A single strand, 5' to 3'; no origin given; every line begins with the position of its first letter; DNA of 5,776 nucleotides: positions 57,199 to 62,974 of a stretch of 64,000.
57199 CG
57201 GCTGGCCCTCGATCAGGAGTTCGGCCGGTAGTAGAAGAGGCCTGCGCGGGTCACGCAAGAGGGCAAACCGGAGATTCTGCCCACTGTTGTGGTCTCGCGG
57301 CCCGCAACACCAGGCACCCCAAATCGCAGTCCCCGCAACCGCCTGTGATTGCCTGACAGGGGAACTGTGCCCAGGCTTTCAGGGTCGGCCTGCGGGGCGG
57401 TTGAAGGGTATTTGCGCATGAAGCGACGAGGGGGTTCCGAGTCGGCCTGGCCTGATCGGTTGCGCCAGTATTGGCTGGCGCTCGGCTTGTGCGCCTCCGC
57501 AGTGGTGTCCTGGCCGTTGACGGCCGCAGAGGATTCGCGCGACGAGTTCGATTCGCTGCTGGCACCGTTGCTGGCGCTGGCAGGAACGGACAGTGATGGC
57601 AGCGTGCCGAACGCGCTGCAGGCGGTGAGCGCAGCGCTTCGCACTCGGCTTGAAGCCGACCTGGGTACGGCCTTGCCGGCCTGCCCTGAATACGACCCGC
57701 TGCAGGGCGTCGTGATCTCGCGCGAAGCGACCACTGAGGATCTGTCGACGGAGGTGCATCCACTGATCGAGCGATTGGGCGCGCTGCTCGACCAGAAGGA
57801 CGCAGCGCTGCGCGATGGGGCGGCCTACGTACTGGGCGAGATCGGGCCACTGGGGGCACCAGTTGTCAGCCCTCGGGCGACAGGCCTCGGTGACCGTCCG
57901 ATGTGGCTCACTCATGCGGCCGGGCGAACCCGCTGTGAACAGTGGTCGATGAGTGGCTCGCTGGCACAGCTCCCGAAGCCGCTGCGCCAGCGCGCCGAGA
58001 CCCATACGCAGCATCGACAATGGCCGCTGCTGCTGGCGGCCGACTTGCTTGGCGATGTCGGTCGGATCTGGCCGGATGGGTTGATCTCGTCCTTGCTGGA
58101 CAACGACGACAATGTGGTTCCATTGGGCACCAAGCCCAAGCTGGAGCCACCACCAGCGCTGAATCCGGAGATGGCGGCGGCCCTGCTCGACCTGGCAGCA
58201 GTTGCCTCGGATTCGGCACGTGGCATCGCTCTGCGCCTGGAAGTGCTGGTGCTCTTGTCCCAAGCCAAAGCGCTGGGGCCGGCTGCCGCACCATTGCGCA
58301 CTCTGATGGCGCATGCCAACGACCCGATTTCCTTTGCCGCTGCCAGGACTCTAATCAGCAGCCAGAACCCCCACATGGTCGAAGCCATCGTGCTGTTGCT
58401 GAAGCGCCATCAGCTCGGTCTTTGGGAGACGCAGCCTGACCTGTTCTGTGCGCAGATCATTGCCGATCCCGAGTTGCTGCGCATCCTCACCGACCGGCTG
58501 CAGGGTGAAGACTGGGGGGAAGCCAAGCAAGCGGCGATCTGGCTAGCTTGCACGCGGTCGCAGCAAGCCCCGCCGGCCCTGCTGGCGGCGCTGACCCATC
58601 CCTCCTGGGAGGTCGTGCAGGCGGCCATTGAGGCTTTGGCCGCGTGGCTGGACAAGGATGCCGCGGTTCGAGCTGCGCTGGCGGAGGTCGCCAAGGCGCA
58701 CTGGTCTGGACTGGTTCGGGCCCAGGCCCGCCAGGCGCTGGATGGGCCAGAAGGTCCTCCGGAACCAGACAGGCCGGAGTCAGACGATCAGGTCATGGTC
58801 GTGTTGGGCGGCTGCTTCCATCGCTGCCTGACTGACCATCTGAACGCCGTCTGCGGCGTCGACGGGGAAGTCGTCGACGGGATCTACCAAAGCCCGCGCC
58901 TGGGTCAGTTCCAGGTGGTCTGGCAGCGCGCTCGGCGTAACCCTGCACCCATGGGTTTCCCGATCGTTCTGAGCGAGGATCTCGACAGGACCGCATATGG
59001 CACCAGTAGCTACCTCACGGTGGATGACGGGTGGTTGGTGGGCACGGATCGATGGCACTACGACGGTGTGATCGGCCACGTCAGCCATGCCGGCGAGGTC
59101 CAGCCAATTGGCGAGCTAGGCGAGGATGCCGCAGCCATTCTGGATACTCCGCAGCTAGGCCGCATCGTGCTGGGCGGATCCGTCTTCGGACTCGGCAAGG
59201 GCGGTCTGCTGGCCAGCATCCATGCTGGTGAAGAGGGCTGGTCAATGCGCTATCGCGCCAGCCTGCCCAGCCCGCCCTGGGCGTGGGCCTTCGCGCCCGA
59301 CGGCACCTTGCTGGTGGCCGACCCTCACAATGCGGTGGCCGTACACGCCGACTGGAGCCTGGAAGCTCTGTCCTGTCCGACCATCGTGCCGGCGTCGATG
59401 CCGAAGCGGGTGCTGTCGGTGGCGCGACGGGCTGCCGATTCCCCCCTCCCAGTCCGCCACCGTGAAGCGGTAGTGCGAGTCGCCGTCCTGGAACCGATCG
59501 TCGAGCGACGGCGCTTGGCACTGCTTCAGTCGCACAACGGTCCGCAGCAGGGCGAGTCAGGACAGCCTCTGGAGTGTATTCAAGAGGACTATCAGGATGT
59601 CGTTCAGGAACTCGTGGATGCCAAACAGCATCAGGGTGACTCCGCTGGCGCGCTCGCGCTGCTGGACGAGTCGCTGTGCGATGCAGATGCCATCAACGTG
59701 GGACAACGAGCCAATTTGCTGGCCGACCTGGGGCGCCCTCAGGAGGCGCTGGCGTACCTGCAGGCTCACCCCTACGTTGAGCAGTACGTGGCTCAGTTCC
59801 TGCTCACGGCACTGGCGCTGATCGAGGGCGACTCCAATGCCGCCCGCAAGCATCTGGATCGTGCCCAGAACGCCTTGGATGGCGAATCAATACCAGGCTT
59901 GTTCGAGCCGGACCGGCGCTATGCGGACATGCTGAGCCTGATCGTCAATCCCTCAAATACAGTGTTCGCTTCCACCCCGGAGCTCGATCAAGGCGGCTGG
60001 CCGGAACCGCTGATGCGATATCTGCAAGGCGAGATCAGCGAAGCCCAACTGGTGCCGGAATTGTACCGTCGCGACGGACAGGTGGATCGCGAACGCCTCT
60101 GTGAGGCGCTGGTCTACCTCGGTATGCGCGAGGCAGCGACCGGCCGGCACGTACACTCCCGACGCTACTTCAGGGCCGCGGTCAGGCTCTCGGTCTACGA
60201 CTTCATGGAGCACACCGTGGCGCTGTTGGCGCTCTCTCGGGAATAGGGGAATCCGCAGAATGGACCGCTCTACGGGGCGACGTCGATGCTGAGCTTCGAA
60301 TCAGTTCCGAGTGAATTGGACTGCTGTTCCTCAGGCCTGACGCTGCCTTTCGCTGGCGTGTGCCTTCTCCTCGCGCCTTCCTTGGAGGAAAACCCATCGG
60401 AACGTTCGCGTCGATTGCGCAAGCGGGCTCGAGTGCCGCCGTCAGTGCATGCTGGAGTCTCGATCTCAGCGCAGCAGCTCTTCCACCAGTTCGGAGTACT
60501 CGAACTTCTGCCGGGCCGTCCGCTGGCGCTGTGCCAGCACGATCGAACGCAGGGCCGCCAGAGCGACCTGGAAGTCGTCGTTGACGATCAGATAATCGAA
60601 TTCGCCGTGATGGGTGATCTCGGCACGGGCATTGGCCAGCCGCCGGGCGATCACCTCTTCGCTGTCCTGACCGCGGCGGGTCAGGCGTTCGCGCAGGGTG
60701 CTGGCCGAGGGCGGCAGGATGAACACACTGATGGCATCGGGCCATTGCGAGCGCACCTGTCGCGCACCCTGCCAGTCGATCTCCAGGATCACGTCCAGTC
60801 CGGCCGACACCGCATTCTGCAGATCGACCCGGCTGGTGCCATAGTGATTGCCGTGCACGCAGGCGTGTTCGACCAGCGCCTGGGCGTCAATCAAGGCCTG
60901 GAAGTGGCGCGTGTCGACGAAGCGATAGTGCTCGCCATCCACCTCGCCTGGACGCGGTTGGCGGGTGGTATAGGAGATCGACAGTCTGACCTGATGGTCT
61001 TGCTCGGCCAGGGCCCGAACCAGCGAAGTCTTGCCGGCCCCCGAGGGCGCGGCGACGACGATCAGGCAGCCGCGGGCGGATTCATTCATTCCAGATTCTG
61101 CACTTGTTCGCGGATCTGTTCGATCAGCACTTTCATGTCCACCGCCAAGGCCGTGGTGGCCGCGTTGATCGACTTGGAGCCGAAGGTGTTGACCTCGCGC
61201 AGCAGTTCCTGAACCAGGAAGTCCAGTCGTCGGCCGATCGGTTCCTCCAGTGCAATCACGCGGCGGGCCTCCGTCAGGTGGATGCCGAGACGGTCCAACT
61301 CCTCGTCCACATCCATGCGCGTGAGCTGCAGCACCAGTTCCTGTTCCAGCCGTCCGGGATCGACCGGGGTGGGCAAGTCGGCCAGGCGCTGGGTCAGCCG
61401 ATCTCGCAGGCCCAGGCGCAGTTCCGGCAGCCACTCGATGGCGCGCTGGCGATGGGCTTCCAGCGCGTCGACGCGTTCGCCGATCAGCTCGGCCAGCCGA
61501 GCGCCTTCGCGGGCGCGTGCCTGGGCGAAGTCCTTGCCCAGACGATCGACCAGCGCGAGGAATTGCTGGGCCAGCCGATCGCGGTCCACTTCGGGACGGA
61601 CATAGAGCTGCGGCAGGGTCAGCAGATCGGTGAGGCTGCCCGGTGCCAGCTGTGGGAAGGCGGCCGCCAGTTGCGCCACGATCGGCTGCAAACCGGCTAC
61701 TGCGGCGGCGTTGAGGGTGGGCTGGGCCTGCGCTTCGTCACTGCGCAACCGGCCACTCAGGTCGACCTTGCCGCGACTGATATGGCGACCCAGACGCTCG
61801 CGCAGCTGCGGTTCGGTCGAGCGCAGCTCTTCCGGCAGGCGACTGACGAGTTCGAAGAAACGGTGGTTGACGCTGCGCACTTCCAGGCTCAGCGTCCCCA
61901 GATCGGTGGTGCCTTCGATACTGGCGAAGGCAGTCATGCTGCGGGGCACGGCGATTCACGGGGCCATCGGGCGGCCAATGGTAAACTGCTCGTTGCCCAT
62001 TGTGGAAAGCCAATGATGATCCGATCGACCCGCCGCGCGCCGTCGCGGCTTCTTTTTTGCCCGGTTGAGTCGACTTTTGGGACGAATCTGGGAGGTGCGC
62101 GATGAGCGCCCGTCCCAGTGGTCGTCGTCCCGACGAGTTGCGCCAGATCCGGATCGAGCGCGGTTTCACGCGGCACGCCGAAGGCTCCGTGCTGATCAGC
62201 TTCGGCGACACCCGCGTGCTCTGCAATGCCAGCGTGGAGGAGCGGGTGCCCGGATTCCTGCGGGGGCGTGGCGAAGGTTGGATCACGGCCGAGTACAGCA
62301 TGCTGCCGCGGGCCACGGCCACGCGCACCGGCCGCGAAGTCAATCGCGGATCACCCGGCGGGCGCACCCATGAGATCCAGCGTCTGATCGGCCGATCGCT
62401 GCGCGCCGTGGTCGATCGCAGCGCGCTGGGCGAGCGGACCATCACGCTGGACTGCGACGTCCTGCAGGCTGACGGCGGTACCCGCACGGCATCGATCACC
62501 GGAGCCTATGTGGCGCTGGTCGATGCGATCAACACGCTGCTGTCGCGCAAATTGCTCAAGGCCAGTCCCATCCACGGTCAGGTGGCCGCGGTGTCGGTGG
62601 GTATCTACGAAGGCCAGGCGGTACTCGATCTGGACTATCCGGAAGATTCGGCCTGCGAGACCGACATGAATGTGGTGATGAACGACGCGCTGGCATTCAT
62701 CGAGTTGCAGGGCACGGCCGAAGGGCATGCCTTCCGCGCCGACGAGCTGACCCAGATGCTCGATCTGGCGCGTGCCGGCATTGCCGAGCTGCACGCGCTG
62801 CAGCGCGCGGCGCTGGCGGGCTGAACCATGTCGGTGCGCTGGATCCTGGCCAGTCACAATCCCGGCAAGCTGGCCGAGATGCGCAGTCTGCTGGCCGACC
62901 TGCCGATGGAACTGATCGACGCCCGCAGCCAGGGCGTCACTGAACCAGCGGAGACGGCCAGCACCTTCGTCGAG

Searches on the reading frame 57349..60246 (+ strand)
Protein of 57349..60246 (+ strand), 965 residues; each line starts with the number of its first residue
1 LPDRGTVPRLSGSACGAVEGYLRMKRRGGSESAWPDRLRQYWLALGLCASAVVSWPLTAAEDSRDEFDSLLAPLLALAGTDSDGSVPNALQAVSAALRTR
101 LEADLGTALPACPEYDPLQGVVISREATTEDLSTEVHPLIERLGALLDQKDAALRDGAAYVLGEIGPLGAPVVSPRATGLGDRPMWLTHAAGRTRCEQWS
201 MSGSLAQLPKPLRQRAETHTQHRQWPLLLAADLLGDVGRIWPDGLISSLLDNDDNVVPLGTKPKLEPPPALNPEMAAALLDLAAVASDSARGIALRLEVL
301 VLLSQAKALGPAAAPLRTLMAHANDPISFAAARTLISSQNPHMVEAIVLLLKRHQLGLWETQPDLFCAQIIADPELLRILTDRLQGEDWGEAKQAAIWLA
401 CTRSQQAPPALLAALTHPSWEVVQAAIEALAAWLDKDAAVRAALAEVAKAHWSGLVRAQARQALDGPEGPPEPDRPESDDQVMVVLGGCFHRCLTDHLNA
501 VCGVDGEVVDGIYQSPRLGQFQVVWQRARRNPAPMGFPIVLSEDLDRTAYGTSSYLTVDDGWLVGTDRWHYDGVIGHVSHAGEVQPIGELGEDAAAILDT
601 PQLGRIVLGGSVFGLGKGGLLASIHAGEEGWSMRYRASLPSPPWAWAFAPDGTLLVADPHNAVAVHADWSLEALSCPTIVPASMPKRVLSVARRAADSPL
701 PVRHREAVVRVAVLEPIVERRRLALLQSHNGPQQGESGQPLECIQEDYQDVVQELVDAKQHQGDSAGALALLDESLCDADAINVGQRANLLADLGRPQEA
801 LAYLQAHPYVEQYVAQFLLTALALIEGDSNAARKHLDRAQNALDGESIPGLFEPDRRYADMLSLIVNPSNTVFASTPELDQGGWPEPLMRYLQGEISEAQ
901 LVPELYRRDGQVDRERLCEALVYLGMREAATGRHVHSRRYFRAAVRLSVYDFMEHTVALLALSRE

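Call 22: search_protein_families(library=pfam, proteins=[window:57349-60246:+], max_evalue=0.001)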
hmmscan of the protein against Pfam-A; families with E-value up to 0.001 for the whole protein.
window:57349-60246:+ (965 aa): 2 families
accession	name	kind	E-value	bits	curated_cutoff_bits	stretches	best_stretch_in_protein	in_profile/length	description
PF13646.12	HEAT_2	-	2e-08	34.9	27.7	1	379-464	3-87/88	HEAT repeats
PF02985.28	HEAT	-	7.2e-05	23.1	23.5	0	409-433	3-27/31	HEAT repeat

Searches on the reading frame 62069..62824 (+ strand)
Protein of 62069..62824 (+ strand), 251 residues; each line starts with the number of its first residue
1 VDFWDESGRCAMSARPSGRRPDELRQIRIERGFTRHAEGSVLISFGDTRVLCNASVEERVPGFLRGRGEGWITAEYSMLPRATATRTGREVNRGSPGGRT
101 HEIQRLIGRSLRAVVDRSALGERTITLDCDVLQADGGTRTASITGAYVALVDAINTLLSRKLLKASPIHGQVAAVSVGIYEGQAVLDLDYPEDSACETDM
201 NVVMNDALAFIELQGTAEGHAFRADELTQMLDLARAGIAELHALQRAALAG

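Call 22: search_protein_families(library=pfam, proteins=[window:62069-62824:+], max_evalue=0.001)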
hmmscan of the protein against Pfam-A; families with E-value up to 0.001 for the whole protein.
window:62069-62824:+ (251 aa): 2 families
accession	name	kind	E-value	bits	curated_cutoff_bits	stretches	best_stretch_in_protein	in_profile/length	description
PF01138.27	RNase_PH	-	9.4e-29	100.9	25.5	1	23-153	1-127/130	3' exoribonuclease family, domain 1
PF03725.20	RNase_PH_C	-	1.9e-13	50.6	20.8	1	171-236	2-66/67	3' exoribonuclease family, domain 2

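Call 77: list_cluster_members(proteins=[P0121, P0001, P0242, P0003, window:62102-62821:+, window:2518-4095:-])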
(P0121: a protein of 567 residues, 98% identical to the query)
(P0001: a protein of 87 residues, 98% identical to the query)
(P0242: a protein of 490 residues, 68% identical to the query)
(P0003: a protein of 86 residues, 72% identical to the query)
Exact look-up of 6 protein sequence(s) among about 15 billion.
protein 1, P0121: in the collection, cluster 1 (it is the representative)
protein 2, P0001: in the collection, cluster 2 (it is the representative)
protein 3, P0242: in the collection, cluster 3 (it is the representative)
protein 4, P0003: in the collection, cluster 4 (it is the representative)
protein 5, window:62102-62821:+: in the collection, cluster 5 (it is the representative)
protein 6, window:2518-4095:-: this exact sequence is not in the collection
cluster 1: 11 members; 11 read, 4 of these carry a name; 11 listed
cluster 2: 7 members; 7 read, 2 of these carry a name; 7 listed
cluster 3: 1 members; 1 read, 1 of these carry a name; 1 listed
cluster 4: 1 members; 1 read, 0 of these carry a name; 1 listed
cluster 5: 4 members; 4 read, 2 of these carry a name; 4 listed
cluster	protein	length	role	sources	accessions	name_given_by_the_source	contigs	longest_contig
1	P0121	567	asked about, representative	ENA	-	-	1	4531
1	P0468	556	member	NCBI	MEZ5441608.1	MAG: M14 family zinc carboxypeptidase [Lysobacterales bacterium]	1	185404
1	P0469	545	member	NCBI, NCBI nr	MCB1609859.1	MAG: hypothetical protein KDI71_23100 [Xanthomonadales bacterium] | hypothetical protein [Xanthomonadales bacterium]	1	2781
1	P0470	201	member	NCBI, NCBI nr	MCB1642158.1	MAG: hypothetical protein KDI37_10530, partial [Xanthomonadales bacterium] | hypothetical protein [Xanthomonadales bacterium]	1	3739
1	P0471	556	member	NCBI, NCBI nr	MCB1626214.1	MAG: hypothetical protein KDI48_00710 [Xanthomonadales bacterium] | hypothetical protein [Xanthomonadales bacterium]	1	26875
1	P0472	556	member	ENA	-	-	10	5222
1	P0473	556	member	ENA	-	-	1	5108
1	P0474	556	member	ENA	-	-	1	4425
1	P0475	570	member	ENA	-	-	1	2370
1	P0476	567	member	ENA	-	-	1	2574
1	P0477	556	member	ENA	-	-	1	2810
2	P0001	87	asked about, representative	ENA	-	-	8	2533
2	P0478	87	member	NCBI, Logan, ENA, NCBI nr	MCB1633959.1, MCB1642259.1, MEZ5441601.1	MAG: hypothetical protein KDI37_11040 [Xanthomonadales bacterium] | hypothetical protein [Xanthomonadales bacterium]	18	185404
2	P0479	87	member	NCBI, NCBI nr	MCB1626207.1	MAG: hypothetical protein KDI48_00675 [Xanthomonadales bacterium] | hypothetical protein [Xanthomonadales bacterium]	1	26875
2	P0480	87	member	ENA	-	-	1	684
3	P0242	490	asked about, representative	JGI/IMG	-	uncharacterized delta-60 repeat protein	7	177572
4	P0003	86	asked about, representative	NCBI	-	-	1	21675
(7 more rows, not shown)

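Call 79: find_encoding_contigs(protein=window:62102-62824:+, flank=10000, max_places=2)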
Protein window:62102-62824:+ (240 aa): 6 contigs read that carry it; 2 places shown.
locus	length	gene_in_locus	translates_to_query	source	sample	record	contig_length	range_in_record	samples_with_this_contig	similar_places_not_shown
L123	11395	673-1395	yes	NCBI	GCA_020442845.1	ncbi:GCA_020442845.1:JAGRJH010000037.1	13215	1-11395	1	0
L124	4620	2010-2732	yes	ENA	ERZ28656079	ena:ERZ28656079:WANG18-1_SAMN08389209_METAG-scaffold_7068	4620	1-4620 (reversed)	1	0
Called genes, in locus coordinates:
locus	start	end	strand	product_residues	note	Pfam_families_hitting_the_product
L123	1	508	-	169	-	PF03755:YicC-like_N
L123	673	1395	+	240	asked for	PF01138:RNase_PH, PF03725:RNase_PH_C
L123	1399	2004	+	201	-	PF01725:Ham1p_like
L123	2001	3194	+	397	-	-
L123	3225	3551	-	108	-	PF07238:PilZ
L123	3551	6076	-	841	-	PF07793:DUF1631, PF26671:DUF1631_2nd, PF26672:DUF1631_3rd, PF26670:DUF1631_C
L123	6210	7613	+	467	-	PF02225:PA (weak), PF04389:Peptidase_M28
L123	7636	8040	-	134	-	PF00903:Glyoxalase, PF13669:Glyoxalase_4, PF18029:Glyoxalase_6 (weak)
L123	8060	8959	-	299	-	PF23678:YqhI, PF01738:DLH, PF00326:Peptidase_S9 (faint), PF02129:Peptidase_S15, PF08840:BAAT_C (faint)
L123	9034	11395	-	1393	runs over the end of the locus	PF00534:Glycos_transf_1, PF13524:Glyco_trans_1_2 (faint), PF13692:Glyco_trans_1_4, PF00535:Glycos_transf_2, PF13641:Glyco_tranf_2_3, PF13692:Glyco_trans_1_4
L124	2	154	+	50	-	?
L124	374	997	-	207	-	PF00625:Guanylate_kin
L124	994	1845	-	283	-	PF03755:YicC-like_N, PF08340:YicC-like_C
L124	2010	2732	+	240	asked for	PF01138:RNase_PH, PF03725:RNase_PH_C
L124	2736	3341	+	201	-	PF01725:Ham1p_like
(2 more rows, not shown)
